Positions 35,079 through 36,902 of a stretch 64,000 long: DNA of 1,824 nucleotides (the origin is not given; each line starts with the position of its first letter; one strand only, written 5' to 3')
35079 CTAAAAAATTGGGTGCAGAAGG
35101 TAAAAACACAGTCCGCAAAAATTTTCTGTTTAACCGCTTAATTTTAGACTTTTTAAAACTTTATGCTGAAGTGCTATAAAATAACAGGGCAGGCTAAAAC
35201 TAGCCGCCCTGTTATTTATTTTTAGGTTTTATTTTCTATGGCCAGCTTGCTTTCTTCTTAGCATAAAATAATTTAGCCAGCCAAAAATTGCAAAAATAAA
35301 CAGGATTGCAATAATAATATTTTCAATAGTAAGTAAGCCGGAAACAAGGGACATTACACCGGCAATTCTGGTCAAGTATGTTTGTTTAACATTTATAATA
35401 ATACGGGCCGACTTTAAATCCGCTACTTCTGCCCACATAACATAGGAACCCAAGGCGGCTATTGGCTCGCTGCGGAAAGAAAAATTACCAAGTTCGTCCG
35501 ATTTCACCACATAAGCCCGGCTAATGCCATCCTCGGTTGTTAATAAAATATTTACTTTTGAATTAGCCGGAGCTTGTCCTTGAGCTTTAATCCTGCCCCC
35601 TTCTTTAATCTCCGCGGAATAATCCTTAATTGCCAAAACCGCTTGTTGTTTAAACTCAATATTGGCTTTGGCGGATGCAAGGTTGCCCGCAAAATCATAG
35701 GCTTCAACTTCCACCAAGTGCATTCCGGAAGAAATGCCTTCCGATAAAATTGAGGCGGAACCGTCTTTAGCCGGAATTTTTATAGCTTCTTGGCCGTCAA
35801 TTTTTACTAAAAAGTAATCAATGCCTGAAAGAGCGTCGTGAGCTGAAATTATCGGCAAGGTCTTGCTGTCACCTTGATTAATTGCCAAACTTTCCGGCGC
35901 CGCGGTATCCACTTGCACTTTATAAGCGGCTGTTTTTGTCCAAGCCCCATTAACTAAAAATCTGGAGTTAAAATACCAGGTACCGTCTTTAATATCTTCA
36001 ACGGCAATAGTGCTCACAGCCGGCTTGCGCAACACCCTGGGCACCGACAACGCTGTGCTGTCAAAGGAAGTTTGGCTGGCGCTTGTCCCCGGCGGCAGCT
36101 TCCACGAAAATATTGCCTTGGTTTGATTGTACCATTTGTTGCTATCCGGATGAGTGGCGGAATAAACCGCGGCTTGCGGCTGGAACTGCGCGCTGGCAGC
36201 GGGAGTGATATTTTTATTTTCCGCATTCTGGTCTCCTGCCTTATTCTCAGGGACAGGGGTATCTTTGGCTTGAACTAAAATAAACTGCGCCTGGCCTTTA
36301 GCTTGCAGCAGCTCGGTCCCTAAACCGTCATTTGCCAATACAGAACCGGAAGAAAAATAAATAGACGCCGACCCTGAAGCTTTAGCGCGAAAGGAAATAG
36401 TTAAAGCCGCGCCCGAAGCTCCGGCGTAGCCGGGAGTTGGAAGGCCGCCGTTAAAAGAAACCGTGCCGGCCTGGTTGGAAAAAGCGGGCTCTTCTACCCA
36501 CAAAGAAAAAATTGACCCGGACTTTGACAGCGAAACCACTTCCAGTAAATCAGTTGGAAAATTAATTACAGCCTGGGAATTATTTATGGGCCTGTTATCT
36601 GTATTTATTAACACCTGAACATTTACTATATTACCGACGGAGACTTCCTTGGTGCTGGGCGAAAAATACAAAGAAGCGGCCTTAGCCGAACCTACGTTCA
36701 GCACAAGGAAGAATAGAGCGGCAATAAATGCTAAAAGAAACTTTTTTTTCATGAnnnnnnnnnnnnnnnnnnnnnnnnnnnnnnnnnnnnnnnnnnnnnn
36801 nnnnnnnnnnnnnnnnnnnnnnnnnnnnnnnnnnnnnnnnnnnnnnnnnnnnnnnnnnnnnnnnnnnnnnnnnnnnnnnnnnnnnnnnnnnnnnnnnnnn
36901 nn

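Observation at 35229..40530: Putative cohesin-dockerin surface module not linked to any carbohydrate-active enzyme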

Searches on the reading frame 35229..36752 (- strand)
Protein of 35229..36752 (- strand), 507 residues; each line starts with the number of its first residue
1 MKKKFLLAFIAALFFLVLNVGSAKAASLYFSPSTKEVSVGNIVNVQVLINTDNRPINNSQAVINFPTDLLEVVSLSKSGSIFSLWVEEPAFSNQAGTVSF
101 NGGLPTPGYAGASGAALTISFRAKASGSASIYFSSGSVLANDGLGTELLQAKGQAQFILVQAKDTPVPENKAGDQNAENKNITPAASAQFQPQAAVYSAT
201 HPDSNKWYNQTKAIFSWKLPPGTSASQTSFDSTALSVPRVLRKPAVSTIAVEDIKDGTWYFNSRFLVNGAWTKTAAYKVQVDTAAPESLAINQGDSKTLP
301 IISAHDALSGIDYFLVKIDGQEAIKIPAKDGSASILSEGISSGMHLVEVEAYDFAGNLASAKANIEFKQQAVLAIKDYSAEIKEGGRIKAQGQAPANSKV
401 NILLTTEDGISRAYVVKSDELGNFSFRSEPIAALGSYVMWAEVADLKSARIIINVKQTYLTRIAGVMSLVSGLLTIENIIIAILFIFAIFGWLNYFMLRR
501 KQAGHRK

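Call 3: search_protein_families(library=pfam, proteins=[window:35229-36752:-], max_evalue=1)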
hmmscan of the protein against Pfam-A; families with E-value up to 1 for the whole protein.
window:35229-36752:- (507 aa): 1 family
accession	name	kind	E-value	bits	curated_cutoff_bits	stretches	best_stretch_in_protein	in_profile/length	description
PF19077.6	Big_13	-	5.4e-06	27.3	27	1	315-363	44-95/102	Bacterial Ig-like domain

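Call 4: search_protein_families(library=ncbifam, proteins=[window:35229-36752:-], max_evalue=1)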
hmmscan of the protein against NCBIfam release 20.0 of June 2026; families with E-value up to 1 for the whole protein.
window:35229-36752:- (507 aa): 3 families
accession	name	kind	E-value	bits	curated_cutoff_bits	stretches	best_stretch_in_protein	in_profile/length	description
NF047446.1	barrel_OmpL47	domain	0.00014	22.2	40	1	296-362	4-62/68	OmpL47-type beta-barrel domain-containing protein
NF033707.1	T9SS_sortase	equivalog_domain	0.056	11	420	1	329-378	950-999/1095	type IX secretion system sortase PorU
NF041554.1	SA1362_fam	subfamily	0.16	12.1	42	1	476-504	28-56/70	SA1362 family protein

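Call 32: search_protein_families(library=phrogs, proteins=[window:35229-36752:-], max_evalue=0.01)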
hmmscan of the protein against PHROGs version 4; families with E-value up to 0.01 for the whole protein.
window:35229-36752:- (507 aa): 0 families

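Call 54: search_solved_structures(query=window:35229-36752:-, max_evalue=1, show_alignments=1)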
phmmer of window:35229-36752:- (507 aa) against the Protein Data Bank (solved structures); distinct sequences matched with E-value up to 1: 0.
